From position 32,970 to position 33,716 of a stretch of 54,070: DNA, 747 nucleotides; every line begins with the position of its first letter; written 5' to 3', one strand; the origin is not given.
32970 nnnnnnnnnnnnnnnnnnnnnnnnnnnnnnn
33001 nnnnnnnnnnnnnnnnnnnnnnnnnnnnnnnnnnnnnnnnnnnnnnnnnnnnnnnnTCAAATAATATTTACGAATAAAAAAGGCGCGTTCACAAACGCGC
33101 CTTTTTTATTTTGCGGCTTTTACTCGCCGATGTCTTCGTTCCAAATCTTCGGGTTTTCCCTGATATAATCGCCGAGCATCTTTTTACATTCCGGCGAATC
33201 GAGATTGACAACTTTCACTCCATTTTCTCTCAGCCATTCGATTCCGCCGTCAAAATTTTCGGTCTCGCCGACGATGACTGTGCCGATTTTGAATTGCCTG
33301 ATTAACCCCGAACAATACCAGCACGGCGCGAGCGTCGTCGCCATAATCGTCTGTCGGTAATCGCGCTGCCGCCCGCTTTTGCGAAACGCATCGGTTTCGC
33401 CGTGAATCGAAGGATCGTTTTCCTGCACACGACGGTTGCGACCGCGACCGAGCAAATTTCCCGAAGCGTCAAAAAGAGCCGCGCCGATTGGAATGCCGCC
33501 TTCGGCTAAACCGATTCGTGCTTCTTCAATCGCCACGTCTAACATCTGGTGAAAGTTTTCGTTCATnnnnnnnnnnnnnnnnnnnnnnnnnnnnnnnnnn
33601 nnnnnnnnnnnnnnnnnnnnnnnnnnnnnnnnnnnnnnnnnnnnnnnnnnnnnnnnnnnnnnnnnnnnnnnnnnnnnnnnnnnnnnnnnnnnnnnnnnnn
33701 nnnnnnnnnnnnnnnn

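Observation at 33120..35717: Translationally coupled operon: two diverged Pol-beta nucleotidyltransferase paralogues, a helical ORF and an Fcy1-type cytosine deaminase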

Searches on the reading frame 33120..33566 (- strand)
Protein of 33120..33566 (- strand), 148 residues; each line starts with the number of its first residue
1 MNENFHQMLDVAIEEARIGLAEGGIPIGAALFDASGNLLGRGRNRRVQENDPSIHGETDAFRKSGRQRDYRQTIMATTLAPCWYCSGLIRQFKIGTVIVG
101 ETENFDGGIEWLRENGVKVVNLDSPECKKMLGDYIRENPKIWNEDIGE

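Call 3: search_protein_families(library=pfam, proteins=[window:33120-33566:-], max_evalue=0.1)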
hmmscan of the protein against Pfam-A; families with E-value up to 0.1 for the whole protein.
window:33120-33566:- (148 aa): 3 families
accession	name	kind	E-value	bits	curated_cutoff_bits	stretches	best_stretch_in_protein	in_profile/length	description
PF00383.29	dCMP_cyt_deam_1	-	5.1e-16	58.9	25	1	6-100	5-101/102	Cytidine and deoxycytidylate deaminase zinc-binding region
PF14437.12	MafB19-deam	-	5.4e-09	36.5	27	1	8-135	6-138/142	MafB19-like deaminase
PF06467.20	zf-FCS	-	0.045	14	22.4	1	80-107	5-25/39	MYM-type Zinc finger with FCS sequence motif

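Call 4: search_protein_families(library=padloc, proteins=[window:33120-33566:-], max_evalue=0.1)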
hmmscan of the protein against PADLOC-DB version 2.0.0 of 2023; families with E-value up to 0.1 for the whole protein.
window:33120-33566:- (148 aa): 1 family
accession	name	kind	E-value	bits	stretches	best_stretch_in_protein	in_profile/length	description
PDLC02373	dCTPase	-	0.0012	15.7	1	47-97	432-483/630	-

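Call 5: search_protein_families(library=ncbifam, proteins=[window:33120-33566:-], max_evalue=0.1)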
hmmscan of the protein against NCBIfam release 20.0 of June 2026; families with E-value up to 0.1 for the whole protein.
window:33120-33566:- (148 aa): 3 families
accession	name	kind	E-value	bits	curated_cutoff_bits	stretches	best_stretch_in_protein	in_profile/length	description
NF008113.2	PRK10860.1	equivalog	2e-12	47.2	150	1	10-107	12-111/165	tRNA adenosine(34) deaminase TadA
TIGR00326.1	eubact_ribD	equivalog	0.0054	16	156.35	1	26-136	20-134/343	bifunctional diaminohydroxyphosphoribosylaminopyrimidine deaminase/5-amino-6-(5-phosphoribosylamino)uracil reductase RibD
NF041025.1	antiphage_deaminase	equivalog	0.032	13.1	400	0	47-95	331-381/437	anti-phage dCTP deaminase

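Call 20: search_solved_structures(query=window:33120-33566:-, max_evalue=0.00001, show_alignments=2)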
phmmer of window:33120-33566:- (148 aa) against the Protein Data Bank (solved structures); distinct sequences matched with E-value up to 0.00001: 25.
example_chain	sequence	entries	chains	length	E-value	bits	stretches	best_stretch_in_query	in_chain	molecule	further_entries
9k1k_A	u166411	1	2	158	7.3e-31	110.6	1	8-148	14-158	Cytosine deaminase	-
1uaq_A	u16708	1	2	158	7.3e-31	110.6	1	8-148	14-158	cytosine deaminase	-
1ysd_A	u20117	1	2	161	7.8e-31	110.6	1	8-148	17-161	Cytosine deaminase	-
2o3k_A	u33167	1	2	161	7.8e-31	110.5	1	8-148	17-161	Cytosine deaminase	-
1ox7_A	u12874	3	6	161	7.8e-31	110.5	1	8-148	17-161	Cytosine deaminase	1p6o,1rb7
8vlj_A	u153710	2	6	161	7.8e-31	110.5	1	8-148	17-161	Cytosine deaminase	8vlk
1ysb_A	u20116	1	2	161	1.1e-30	110.1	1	8-148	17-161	Cytosine deaminase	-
8i3n_A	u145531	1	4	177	1.1e-30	110.1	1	8-148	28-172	Cytosine deaminase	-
8i3o_A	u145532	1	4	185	1.2e-30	109.9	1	8-148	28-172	Cytosine deaminase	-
8i3p_A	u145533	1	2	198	1.4e-30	109.7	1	8-148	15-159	Cytosine deaminase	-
8vll_A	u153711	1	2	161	1.5e-30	109.6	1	8-148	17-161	Cytosine deaminase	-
8vlm_B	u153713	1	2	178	2.2e-30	109.1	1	8-148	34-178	Cytosine deaminase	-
8vlm_A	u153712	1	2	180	1e-29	106.9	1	8-148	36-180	Cytosine deaminase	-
2nx8_A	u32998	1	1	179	5e-10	43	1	9-112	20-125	TRNA-specific adenosine deaminase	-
6l2l_A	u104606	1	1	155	1.7e-09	41.2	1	3-110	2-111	Nucleoside deaminase family protein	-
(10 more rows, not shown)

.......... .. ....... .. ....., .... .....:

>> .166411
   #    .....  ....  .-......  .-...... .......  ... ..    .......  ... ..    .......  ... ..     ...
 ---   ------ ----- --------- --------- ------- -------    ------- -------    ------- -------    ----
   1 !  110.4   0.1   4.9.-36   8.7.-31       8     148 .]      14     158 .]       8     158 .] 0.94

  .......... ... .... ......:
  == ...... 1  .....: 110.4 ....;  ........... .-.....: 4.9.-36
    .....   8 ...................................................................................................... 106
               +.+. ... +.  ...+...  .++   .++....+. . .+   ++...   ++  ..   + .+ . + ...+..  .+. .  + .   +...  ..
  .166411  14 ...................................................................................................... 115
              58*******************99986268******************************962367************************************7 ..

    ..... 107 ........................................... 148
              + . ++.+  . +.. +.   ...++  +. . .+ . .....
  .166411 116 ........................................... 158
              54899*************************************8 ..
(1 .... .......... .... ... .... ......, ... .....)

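Call 52: find_homologous_proteins(query=window:33120-33566:-, max_evalue=1e-15)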
Query window:33120-33566:- (148 aa): 8000 proteins with E <= 1e-15 among 8000 candidates; the best 120 are listed.
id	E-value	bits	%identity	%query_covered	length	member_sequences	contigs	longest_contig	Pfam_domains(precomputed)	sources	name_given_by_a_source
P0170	3.9e-96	337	100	100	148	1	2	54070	PF00383.30,PF14437.13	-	-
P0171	2.5e-82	292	85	99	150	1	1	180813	PF00383.30,PF14437.13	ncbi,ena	-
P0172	5.0e-82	291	84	100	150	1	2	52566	PF00383.30,PF14437.13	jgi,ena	-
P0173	1.0e-81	290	86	98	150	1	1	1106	PF00383.30,PF14437.13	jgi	-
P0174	1.3e-81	290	86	98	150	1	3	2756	PF00383.30,PF14437.13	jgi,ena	jgi:cytosine deaminase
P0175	1.9e-81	290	84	98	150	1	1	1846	PF00383.30,PF14437.13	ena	-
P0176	6.3e-81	288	85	98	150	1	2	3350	PF00383.30,PF14437.13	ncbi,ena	-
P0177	9.7e-81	287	86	98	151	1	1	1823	PF00383.30,PF14437.13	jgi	-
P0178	1.2e-80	287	84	98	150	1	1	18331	PF00383.30,PF14437.13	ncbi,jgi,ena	-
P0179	1.4e-80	287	83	100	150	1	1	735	PF00383.30,PF14437.13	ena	-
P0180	1.5e-80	287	83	98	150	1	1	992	PF00383.30,PF14437.13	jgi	-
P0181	2.0e-80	286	84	98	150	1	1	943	PF00383.30,PF14437.13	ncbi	-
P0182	2.7e-80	286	84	98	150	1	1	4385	PF00383.30,PF14437.13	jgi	jgi:cytosine deaminase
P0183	3.0e-80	286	85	98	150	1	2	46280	PF00383.30,PF14437.13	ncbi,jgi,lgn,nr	ncbi:MAG: nucleoside deaminase [Acidobacteria bacterium]|jgi:cytosine deaminase|nr:nucleoside deamin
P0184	3.0e-80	286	85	98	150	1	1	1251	PF00383.30,PF14437.13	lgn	-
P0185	4.8e-80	285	83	98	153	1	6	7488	PF00383.30,PF14437.13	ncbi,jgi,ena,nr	ncbi:MAG TPA: nucleoside deaminase [Pyrinomonadaceae bacterium]|jgi:cytosine deaminase|nr:nucleoside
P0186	5.0e-80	285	86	98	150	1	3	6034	PF00383.30,PF14437.13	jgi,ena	-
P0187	6.5e-80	285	84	98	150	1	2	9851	PF00383.30,PF14437.13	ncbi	-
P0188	7.6e-80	284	83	98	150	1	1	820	PF00383.30,PF14437.13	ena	-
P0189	9.7e-80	284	83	98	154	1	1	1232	PF00383.30,PF14437.13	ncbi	-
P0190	9.8e-80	284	83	98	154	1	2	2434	PF00383.30,PF14437.13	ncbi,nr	ncbi:MAG: nucleoside deaminase [Acidobacteria bacterium]|nr:nucleoside deaminase [Acidobacteriota ba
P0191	1.1e-79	284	85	99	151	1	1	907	PF00383.30,PF14437.13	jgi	jgi:creatinine deaminase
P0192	1.3e-79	284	84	98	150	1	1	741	PF00383.30,PF14437.13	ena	-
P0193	1.7e-79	283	85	98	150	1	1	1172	PF00383.30,PF14437.13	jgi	-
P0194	2.0e-79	283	83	98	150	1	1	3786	PF00383.30,PF14437.13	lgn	-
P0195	2.3e-79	283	82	98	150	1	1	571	PF00383.30,PF14437.13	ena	-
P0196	2.6e-79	283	81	100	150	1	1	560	PF00383.30,PF14437.13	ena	-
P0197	2.7e-79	283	83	98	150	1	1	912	PF00383.30,PF14437.13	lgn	-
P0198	3.1e-79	282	84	100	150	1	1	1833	PF00383.30,PF14437.13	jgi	-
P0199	3.3e-79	282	81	99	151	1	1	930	PF00383.30,PF14437.13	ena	-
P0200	3.4e-79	282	82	98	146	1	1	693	PF00383.30,PF14437.13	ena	-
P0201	3.5e-79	282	83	98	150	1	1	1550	PF00383.30,PF14437.13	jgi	-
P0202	3.5e-79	282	85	98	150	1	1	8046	PF00383.30,PF14437.13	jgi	-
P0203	3.6e-79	282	83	98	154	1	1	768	PF00383.30,PF14437.13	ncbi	-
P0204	3.9e-79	282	81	100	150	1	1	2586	PF00383.30,PF14437.13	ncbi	-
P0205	4.1e-79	282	82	99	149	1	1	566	PF00383.30,PF14437.13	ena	-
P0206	4.5e-79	282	82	99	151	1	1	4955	PF00383.30,PF14437.13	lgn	-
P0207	5.2e-79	282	82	98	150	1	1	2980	PF00383.30,PF14437.13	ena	-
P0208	5.4e-79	282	83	98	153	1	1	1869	PF00383.30,PF14437.13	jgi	jgi:cytosine deaminase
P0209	5.4e-79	282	86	95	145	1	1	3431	PF00383.30,PF14437.13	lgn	-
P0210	6.5e-79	281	82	98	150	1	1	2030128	PF00383.30,PF14437.13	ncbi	-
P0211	7.1e-79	281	81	100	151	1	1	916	PF00383.30,PF14437.13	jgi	-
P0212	8.7e-79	281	83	98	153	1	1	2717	PF00383.30,PF14437.13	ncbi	-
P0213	9.1e-79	281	81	98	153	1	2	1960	PF00383.30,PF14437.13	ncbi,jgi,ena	-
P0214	9.3e-79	281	83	98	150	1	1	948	PF00383.30,PF14437.13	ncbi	-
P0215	9.5e-79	281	82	100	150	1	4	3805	PF00383.30,PF14437.13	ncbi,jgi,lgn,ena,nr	ncbi:MAG: nucleoside deaminase [Acidobacteria bacterium]|jgi:cytosine deaminase|nr:nucleoside deamin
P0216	1.1e-78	281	83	98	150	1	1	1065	PF00383.30,PF14437.13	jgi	-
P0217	1.2e-78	281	83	98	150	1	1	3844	PF00383.30,PF14437.13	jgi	jgi:cytosine deaminase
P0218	1.3e-78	280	87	95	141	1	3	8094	PF00383.30,PF14437.13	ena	-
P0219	1.3e-78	280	82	100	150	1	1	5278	PF00383.30,PF14437.13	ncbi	-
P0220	1.4e-78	280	81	98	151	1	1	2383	PF00383.30,PF14437.13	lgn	-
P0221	1.7e-78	280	81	98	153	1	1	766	PF00383.30,PF14437.13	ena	-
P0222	1.7e-78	280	83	98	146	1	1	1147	PF00383.30,PF14437.13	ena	-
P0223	1.7e-78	280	87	95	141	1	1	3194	PF00383.30,PF14437.13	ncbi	-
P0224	1.7e-78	280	83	98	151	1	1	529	PF00383.30,PF14437.13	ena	-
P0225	1.8e-78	280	80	100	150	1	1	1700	PF00383.30,PF14437.13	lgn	-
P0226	2.1e-78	280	81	98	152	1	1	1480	PF00383.30,PF14437.13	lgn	-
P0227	2.4e-78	279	80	99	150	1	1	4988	PF00383.30,PF14437.13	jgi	jgi:cytosine deaminase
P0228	2.5e-78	279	81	100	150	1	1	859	PF00383.30,PF14437.13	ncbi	-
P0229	3.2e-78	279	83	98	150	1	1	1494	PF00383.30,PF14437.13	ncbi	-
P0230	3.6e-78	279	81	100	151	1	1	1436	PF00383.30,PF14437.13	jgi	jgi:cytosine deaminase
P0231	3.9e-78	279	82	98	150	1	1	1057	PF00383.30,PF14437.13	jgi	jgi:cytosine deaminase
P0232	4.0e-78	279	82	98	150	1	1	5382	PF00383.30,PF14437.13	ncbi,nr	ncbi:MAG: nucleoside deaminase [Acidobacteria bacterium]|nr:nucleoside deaminase [Acidobacteriota ba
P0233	4.4e-78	279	83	98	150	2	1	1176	PF00383.30,PF14437.13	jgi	-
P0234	5.2e-78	278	84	99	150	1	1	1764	PF00383.30,PF14437.13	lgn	-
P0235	5.6e-78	278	80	98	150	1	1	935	PF00383.30,PF14437.13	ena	-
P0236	6.3e-78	278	86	95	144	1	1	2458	PF00383.30,PF14437.13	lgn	-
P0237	7.7e-78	278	80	100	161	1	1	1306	PF00383.30,PF14437.13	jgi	jgi:cytosine deaminase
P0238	7.8e-78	278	82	98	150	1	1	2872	PF00383.30,PF14437.13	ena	-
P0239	8.1e-78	278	82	99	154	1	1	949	PF00383.30,PF14437.13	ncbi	-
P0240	8.4e-78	278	79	100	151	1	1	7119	PF00383.30,PF14437.13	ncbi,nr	ncbi:MAG: nucleoside deaminase [Pyrinomonadaceae bacterium]|nr:nucleoside deaminase [Pyrinomonadacea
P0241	8.4e-78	278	81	99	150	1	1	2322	PF00383.30,PF14437.13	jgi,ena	-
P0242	8.5e-78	278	81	98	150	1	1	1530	PF00383.30,PF14437.13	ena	-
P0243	9.6e-78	278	81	99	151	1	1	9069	PF00383.30,PF14437.13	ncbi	-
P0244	9.7e-78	278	81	100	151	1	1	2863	PF00383.30,PF14437.13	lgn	-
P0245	1.1e-77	277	81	98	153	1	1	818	PF00383.30,PF14437.13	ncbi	-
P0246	1.1e-77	277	81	98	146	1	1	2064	PF00383.30,PF14437.13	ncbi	-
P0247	1.1e-77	277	82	98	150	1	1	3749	PF00383.30,PF14437.13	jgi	jgi:cytosine deaminase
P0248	1.2e-77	277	86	95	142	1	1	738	PF00383.30,PF14437.13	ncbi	-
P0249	1.2e-77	277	81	99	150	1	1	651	PF00383.30,PF14437.13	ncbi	-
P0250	1.4e-77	277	82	98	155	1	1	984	PF00383.30,PF14437.13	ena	-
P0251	1.6e-77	277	80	100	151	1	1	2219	PF00383.30,PF14437.13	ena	-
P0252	1.8e-77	277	81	98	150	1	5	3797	PF00383.30,PF14437.13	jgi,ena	jgi:cytosine deaminase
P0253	2.2e-77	276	80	100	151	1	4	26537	PF00383.30,PF14437.13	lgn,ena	-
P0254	2.2e-77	276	82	98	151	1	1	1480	PF00383.30,PF14437.13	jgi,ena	-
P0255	2.3e-77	276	81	98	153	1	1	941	PF00383.30,PF14437.13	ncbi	-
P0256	2.3e-77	276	80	98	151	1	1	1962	PF00383.30,PF14437.13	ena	-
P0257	2.3e-77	276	82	98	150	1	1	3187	PF00383.30,PF14437.13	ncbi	-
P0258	2.4e-77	276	81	98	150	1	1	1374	PF00383.30,PF14437.13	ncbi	-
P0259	2.4e-77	276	80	100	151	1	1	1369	PF00383.30,PF14437.13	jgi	-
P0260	2.7e-77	276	81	98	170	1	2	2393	PF00383.30,PF14437.13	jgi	-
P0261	2.8e-77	276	81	98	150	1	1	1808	PF00383.30,PF14437.13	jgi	jgi:cytosine deaminase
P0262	3.2e-77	276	81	98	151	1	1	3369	PF00383.30,PF14437.13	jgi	jgi:cytosine deaminase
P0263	3.3e-77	276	81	99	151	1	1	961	PF00383.30,PF14437.13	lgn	-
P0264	3.7e-77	276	79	100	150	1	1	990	PF00383.30,PF14437.13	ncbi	-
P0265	3.8e-77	276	83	97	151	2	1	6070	PF00383.30,PF14437.13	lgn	-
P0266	4.8e-77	275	81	100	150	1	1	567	PF00383.30,PF14437.13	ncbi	-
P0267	6.2e-77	275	80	99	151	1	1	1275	PF00383.30,PF14437.13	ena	-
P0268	6.5e-77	275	80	100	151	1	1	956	PF00383.30,PF14437.13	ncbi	-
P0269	6.7e-77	275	80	100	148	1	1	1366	PF00383.30,PF14437.13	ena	-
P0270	7.2e-77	275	81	100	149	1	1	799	PF00383.30,PF14437.13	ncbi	-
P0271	8.2e-77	275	80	99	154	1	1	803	PF00383.30,PF14437.13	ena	-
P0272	8.9e-77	274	81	98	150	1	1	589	PF00383.30,PF14437.13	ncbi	-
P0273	1.2e-76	274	81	98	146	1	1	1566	PF00383.30,PF14437.13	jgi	-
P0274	1.2e-76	274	80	98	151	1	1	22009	PF00383.30,PF14437.13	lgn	-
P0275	1.2e-76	274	79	98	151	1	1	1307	PF00383.30,PF14437.13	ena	-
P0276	1.3e-76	274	80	98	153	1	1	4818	PF00383.30,PF14437.13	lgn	-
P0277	1.3e-76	274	80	98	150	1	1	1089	PF00383.30,PF14437.13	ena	-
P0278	1.4e-76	274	81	99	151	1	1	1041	PF00383.30,PF14437.13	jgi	jgi:cytosine deaminase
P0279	1.5e-76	274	81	99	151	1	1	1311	PF00383.30,PF14437.13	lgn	-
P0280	1.5e-76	274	80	99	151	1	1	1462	PF00383.30,PF14437.13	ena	-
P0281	1.5e-76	274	82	100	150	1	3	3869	PF00383.30,PF14437.13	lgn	-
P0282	1.6e-76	274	80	98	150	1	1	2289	PF00383.30,PF14437.13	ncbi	-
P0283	1.6e-76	274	78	99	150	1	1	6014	PF00383.30,PF14437.13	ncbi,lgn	-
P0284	1.7e-76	274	81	100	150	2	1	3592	PF00383.30,PF14437.13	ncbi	-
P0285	1.7e-76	274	86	95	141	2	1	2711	PF00383.30,PF14437.13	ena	-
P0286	1.9e-76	273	80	100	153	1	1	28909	PF00383.30,PF14437.13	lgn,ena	-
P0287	1.9e-76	273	79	100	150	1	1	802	PF00383.30,PF14437.13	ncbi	-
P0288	2.0e-76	273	81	99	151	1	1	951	PF00383.30,PF14437.13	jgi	-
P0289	2.2e-76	273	82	98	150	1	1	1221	PF00383.30,PF14437.13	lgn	-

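Call 53: find_encoding_contigs(protein=P0210, flank=6000, max_places=1)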
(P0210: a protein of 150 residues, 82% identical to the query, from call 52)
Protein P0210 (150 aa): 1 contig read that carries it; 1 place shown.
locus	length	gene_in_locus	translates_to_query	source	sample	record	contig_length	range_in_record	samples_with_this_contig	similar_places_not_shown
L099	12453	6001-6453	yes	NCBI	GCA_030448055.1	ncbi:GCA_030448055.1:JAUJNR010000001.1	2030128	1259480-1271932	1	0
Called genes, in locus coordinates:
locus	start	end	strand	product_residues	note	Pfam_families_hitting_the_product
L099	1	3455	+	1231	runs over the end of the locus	PF09137:Glucodextran_N, PF00723:Glyco_hydro_15, PF16561:AMPK1_CBM (faint), PF00756:Esterase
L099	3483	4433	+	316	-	PF00480:ROK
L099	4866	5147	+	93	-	PF10127:RlaP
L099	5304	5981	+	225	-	PF12762:DDE_Tnp_IS1595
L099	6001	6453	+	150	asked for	PF00383:dCMP_cyt_deam_1, PF14437:MafB19-deam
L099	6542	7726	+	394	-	PF00108:Thiolase_N, PF22691:Thiolase_C_1 (faint), PF00109:ketoacyl-synt (faint), PF02803:Thiolase_C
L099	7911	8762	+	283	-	PF02737:3HCDH_N, PF00725:3HCDH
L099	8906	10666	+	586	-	PF20695:UbiD_N, PF01977:UbiD, PF20696:UbiD_C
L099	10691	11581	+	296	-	PF00149:Metallophos, PF12850:Metallophos_2 (weak)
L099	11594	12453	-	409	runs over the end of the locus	PF00884:Sulfatase (faint), PF01663:Phosphodiest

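Call 54: find_encoding_contigs(protein=P0171, flank=6000, max_places=1)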
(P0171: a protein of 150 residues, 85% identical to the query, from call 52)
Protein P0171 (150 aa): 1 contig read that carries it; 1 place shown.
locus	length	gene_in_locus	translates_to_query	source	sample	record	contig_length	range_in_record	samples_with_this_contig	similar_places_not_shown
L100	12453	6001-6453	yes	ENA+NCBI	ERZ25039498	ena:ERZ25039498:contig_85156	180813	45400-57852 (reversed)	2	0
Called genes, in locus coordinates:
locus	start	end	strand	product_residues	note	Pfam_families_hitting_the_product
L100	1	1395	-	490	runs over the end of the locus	PF00587:tRNA-synt_2b, PF03129:HGTP_anticodon, PF09180:ProRS-C_1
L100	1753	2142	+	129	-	PF05685:Uma2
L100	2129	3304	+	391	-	PF01619:Pro_dh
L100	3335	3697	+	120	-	-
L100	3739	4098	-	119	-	-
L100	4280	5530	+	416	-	PF01595:CNNM, PF00571:CBS (weak), PF03471:CorC_HlyC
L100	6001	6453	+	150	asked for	PF00383:dCMP_cyt_deam_1, PF14437:MafB19-deam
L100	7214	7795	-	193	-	-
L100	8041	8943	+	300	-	PF00108:Thiolase_N, PF00109:ketoacyl-synt (faint)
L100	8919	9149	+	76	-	PF02803:Thiolase_C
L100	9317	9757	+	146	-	-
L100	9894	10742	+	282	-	PF02737:3HCDH_N, PF00725:3HCDH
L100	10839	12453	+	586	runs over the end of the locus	PF20695:UbiD_N, PF01977:UbiD, PF20696:UbiD_C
